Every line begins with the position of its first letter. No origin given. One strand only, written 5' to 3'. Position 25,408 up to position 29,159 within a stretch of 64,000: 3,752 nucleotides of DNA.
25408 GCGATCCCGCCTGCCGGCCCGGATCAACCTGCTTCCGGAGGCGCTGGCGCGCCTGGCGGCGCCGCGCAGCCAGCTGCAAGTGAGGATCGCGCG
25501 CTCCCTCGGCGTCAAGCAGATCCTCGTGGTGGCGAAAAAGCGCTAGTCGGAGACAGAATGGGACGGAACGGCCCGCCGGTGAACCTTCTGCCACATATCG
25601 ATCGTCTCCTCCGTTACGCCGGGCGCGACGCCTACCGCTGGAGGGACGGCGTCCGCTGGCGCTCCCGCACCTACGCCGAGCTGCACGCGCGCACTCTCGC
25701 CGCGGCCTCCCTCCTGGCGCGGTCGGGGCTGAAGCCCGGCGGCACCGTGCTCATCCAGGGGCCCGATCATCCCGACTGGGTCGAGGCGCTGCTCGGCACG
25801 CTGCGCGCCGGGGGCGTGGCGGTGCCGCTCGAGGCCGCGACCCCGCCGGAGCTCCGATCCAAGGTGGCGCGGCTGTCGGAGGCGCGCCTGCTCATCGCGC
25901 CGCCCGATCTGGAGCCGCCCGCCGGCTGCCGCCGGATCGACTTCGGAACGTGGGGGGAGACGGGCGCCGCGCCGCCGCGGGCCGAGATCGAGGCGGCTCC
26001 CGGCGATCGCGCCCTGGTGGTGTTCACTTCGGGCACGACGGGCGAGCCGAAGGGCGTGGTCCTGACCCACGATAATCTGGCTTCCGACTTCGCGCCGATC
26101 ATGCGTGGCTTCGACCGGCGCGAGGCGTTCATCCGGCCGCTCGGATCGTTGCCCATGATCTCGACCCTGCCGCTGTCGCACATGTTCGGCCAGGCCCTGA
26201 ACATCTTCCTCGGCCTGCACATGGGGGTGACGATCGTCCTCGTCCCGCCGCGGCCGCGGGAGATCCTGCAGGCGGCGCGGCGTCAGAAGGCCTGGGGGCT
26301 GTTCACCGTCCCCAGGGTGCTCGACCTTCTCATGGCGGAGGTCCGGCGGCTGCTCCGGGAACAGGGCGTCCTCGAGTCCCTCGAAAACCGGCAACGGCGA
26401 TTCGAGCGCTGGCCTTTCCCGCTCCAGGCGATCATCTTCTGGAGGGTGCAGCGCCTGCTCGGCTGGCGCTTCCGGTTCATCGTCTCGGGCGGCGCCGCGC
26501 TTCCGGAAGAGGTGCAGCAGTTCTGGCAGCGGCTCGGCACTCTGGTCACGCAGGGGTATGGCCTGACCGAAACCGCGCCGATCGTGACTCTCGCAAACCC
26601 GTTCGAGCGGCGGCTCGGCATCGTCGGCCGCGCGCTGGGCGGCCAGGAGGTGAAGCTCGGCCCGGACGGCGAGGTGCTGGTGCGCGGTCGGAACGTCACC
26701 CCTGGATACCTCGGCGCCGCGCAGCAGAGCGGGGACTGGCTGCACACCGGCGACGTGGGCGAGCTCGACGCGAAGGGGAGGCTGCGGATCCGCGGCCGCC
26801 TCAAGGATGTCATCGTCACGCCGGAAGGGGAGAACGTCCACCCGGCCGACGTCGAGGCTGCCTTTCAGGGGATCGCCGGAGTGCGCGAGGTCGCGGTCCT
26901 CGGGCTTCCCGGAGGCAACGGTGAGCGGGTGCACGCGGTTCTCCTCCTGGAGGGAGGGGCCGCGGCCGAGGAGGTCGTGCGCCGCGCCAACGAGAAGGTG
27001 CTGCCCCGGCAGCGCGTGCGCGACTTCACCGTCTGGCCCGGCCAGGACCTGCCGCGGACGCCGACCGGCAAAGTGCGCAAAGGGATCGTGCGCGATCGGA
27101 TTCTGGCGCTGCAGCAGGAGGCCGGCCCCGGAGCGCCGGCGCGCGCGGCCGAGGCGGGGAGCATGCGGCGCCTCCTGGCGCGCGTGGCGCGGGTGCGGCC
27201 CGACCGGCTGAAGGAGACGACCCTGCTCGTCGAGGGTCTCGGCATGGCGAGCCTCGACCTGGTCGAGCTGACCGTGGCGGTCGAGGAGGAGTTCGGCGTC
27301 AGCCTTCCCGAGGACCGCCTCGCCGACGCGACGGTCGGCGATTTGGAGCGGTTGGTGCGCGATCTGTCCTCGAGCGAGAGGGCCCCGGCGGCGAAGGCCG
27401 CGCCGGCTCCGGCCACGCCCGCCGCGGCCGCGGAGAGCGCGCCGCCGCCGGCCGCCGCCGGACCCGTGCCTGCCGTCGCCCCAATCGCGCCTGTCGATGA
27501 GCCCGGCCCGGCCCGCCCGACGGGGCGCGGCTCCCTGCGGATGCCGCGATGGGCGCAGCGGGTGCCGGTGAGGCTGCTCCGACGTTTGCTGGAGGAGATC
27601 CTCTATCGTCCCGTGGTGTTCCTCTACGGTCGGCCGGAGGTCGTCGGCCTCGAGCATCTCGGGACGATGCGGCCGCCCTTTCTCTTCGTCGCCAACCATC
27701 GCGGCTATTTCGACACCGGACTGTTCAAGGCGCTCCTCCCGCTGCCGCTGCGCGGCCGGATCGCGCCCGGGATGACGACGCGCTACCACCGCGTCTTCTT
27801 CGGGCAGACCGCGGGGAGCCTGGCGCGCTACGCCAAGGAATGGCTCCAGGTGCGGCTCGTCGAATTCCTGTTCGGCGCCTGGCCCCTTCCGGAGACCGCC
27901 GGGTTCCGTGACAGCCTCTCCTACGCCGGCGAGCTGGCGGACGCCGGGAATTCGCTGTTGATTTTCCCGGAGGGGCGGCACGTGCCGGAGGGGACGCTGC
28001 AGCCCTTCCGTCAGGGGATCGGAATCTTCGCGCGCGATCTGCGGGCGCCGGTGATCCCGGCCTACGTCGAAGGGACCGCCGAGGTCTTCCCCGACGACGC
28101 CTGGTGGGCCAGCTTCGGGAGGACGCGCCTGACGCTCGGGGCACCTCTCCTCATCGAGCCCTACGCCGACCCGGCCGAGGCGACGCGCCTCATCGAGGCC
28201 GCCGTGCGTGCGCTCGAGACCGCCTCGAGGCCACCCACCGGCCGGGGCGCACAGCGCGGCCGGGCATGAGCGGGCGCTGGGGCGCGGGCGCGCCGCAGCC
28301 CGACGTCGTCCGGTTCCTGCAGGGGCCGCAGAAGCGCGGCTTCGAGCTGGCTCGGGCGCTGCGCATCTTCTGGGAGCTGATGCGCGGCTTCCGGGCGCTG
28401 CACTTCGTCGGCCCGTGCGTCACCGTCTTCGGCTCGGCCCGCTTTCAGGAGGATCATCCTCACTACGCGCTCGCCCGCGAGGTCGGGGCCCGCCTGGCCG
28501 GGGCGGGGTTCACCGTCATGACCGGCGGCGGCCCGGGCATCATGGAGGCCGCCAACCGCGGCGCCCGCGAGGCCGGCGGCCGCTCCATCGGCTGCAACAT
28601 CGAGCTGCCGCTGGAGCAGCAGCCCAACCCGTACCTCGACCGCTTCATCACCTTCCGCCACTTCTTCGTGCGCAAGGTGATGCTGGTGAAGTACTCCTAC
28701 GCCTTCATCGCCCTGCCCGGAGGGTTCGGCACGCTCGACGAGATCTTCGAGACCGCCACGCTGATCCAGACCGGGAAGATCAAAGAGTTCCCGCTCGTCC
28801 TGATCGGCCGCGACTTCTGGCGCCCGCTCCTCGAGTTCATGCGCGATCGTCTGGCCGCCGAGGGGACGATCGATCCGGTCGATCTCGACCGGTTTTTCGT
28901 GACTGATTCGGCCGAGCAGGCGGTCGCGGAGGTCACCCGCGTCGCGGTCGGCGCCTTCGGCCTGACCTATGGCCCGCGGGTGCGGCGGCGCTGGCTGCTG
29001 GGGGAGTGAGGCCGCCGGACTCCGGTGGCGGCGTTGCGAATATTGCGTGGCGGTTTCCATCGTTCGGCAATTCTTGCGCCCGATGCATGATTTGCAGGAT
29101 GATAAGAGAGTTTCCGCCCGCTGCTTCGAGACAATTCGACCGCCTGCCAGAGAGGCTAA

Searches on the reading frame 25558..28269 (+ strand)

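Call 24: search_protein_families(library=pfam, proteins=[window:25558-28269:+], max_evalue=0.001)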
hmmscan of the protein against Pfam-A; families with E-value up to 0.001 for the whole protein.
window:25558-28269:+ (903 aa): 4 families
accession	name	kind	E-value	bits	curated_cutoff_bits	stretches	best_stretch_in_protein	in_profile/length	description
PF00501.34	AMP-binding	-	1.3e-65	222.1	29.9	1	19-385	7-384/384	AMP-binding enzyme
PF01553.26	Acyltransferase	-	5.8e-11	42.8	23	1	694-837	3-131/132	Acyltransferase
PF00550.31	PP-binding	-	1e-08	35.7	20.8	1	537-600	4-67/67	Phosphopantetheine attachment site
PF13193.12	AMP-binding_C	-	3e-05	25.3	24.5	1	432-505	2-76/76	AMP-binding enzyme C-terminal domain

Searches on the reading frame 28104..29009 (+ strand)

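Call 24: search_protein_families(library=pfam, proteins=[window:28104-29009:+], max_evalue=0.001)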
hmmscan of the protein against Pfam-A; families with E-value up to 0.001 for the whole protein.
window:28104-29009:+ (301 aa): 2 families
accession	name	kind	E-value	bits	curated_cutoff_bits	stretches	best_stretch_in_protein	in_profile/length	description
PF03641.19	Lysine_decarbox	-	1.3e-34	119.6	27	1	147-276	1-130/131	Possible lysine decarboxylase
PF18306.6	LDcluster4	-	1.4e-19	70.7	26.3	1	106-215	4-111/151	SLOG cluster4 family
